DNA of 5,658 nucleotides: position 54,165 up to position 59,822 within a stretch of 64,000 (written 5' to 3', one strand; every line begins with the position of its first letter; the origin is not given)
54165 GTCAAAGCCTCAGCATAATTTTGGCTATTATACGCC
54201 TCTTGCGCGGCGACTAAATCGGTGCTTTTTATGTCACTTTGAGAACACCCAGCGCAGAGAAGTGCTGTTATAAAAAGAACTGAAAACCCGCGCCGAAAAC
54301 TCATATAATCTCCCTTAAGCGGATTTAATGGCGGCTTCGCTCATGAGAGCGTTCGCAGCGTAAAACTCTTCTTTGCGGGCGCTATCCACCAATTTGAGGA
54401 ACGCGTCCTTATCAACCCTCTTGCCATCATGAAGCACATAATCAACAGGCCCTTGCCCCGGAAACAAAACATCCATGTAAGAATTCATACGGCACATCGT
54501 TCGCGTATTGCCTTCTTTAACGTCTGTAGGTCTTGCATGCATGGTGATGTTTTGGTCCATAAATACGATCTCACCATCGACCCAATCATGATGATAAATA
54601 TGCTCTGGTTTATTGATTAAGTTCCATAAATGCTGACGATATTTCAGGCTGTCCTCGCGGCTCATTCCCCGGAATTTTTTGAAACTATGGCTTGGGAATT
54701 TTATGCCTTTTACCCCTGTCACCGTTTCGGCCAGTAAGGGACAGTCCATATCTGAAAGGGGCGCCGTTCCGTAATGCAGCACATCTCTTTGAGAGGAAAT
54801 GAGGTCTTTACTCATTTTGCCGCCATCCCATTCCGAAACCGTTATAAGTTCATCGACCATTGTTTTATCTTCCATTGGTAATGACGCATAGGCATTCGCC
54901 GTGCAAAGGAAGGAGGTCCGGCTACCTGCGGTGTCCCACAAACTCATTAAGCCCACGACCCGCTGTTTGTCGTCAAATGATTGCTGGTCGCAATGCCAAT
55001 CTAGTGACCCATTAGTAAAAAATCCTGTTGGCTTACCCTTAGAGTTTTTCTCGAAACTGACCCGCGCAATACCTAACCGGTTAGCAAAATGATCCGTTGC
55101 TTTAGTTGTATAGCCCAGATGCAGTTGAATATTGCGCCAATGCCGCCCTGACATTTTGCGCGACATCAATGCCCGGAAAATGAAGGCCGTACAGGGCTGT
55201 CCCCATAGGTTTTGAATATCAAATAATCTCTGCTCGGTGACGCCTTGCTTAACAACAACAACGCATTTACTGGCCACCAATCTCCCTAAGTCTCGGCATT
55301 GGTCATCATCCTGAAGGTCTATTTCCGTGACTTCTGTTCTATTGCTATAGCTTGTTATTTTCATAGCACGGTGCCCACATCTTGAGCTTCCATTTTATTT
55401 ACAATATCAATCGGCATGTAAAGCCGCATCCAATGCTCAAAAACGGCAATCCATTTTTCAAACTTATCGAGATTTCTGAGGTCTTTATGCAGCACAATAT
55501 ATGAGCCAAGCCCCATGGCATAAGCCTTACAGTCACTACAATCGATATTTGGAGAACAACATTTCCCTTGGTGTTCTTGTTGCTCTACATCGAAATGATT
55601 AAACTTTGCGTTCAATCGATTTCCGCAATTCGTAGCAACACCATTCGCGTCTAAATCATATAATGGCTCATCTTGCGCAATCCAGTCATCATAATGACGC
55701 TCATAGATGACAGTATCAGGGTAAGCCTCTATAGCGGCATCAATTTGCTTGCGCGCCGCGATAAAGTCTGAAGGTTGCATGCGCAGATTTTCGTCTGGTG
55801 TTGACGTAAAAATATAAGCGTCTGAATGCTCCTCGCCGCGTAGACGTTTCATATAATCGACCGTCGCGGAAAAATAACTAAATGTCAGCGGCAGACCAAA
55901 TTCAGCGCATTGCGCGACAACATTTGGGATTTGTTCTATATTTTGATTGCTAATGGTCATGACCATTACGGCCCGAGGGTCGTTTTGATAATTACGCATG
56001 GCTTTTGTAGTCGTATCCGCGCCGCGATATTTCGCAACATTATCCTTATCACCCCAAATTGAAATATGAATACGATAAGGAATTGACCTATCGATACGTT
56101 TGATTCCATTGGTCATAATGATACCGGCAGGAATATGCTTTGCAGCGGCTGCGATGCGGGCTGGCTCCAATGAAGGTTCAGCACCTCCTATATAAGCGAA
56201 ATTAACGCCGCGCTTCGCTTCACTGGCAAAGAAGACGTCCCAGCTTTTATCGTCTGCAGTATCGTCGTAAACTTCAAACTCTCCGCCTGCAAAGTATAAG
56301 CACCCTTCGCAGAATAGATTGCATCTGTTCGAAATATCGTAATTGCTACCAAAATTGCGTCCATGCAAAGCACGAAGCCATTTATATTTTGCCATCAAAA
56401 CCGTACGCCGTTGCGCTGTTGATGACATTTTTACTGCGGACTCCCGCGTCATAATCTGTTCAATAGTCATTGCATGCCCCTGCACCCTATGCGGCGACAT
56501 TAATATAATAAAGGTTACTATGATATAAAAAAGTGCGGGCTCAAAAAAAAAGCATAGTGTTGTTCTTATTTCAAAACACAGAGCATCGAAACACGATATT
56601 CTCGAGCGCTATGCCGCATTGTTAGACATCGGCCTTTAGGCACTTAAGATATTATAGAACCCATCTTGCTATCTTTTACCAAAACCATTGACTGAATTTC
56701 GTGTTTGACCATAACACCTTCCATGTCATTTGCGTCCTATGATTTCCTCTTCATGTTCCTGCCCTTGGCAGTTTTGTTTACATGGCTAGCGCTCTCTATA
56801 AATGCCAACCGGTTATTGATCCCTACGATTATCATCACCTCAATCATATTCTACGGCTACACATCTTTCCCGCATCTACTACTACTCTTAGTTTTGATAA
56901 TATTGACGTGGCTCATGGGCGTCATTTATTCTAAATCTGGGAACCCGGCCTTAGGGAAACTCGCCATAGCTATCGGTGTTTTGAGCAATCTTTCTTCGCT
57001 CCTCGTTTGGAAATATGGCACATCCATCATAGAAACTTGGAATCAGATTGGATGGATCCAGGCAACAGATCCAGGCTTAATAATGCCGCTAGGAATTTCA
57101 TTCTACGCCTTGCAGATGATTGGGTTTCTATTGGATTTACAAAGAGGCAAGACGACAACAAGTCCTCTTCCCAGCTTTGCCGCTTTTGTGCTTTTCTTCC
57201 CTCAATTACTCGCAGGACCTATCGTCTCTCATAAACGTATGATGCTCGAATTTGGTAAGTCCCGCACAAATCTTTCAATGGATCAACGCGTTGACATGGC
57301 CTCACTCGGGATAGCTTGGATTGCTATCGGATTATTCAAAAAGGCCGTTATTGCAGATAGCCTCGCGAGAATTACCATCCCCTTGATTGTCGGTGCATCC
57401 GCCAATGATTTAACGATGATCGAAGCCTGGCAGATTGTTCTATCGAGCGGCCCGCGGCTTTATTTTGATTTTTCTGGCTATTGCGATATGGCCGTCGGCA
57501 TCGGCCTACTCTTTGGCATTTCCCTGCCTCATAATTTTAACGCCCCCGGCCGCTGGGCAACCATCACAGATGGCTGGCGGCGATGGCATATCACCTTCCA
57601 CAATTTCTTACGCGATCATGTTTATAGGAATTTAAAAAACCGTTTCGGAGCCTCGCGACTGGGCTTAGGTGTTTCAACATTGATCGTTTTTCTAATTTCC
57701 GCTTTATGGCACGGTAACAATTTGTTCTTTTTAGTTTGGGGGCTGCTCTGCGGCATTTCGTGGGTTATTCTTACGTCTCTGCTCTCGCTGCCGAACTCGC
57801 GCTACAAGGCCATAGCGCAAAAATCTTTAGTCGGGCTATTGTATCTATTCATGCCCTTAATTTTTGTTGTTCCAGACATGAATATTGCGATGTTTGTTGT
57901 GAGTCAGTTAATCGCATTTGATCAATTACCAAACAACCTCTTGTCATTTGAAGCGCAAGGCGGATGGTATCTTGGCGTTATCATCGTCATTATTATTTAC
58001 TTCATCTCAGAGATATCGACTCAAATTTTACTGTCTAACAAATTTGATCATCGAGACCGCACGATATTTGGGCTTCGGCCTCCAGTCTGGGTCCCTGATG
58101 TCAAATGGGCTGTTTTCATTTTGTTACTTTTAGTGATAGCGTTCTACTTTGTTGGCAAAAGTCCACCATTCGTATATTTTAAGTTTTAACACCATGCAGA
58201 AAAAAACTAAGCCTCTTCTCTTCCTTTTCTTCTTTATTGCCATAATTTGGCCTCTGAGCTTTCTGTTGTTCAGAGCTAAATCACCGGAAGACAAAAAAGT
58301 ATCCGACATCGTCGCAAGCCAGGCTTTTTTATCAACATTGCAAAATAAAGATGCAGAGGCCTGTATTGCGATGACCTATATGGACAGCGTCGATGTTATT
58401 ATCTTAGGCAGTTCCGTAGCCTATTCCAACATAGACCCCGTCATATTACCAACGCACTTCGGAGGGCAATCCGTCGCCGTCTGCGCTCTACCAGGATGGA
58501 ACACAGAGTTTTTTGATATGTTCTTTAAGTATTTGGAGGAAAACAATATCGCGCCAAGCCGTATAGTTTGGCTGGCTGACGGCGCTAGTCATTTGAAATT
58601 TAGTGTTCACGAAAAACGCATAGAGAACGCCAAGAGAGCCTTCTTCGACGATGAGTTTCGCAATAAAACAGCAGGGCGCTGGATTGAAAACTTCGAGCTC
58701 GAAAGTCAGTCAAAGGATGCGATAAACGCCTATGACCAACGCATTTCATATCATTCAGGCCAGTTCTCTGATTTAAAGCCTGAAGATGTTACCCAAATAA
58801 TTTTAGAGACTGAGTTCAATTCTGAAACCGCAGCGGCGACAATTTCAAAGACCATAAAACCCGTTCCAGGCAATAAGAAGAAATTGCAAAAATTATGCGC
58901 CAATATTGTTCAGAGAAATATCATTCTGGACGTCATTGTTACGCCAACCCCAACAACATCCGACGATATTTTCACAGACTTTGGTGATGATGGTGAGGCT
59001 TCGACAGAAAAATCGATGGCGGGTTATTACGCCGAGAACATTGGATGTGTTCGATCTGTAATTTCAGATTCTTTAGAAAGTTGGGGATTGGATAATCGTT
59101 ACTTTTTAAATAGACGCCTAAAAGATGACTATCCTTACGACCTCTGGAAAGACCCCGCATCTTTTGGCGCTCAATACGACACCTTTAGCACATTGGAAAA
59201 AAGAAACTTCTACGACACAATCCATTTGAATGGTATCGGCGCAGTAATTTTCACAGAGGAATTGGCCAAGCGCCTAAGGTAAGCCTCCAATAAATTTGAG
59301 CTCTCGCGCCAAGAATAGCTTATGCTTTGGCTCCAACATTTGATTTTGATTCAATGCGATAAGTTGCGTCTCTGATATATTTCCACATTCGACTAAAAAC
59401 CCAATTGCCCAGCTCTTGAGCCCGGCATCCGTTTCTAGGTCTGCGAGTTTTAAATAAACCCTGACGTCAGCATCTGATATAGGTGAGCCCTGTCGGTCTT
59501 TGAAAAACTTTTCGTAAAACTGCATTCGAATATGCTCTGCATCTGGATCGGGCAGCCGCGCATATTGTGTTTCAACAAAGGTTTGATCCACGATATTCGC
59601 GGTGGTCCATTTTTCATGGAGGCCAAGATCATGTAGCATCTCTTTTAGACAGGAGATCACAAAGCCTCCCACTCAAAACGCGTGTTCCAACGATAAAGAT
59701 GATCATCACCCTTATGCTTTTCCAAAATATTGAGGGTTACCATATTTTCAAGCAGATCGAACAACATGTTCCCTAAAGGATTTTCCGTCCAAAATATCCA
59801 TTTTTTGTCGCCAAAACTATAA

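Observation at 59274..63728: Low-GC array of ten small same-strand genes including an LprI-like (DUF1311) and an HNH-like protein, possibly an immunity/toxin-fragment island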

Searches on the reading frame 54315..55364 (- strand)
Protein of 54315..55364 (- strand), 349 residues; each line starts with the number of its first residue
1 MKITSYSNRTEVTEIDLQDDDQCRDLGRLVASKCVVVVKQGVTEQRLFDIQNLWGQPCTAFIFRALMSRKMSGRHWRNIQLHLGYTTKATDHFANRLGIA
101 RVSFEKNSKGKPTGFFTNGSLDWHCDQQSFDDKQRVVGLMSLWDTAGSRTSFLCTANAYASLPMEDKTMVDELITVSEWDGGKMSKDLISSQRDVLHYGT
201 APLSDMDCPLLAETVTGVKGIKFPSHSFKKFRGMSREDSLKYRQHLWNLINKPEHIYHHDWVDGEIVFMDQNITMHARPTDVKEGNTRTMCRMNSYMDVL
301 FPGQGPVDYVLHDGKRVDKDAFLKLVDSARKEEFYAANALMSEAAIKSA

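Call 15: search_protein_families(library=pfam, proteins=[window:54315-55364:-], max_evalue=0.001)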
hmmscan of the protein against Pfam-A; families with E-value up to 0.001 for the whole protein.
window:54315-55364:- (349 aa): 1 family
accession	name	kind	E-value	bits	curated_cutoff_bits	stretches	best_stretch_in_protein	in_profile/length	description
PF02668.22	TauD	-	4e-16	60.2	27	1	82-293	63-266/267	Taurine catabolism dioxygenase TauD, TfdA family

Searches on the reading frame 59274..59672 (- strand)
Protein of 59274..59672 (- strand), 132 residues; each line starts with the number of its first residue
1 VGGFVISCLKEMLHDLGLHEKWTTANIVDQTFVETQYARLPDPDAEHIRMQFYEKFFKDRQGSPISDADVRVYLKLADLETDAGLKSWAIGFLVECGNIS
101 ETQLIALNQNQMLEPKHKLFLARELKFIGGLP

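Call 3: search_protein_families(library=pfam, proteins=[window:59274-59672:-], max_evalue=1)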
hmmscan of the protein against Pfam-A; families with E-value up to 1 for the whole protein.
window:59274-59672:- (132 aa): 0 families

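Call 4: search_protein_families(library=ncbifam, proteins=[window:59274-59672:-], max_evalue=1)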
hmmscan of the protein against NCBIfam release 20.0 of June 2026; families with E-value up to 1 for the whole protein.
window:59274-59672:- (132 aa): 0 families

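Call 13: search_protein_families(library=padloc, proteins=[window:59274-59672:-], max_evalue=0.1)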
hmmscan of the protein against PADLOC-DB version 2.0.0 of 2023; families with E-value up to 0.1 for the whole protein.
window:59274-59672:- (132 aa): 1 family
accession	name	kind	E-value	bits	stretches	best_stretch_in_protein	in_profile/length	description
PDLC01889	CARF4--CARF_PDDEXK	-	0.033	11.4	1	81-113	84-116/367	-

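Call 14: search_protein_families(library=phrogs, proteins=[window:59274-59672:-], max_evalue=0.1)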
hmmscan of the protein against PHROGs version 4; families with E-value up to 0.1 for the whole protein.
window:59274-59672:- (132 aa): 0 families

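Call 83: search_solved_structures(query=A7, max_evalue=1)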
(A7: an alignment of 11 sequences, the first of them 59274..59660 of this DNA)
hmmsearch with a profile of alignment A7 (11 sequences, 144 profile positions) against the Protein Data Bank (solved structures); distinct sequences matched with E-value up to 1: 1.
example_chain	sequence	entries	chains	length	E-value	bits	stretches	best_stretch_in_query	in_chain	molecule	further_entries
2cqk_A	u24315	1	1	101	0.66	12.9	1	62-115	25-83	C-Mpl binding protein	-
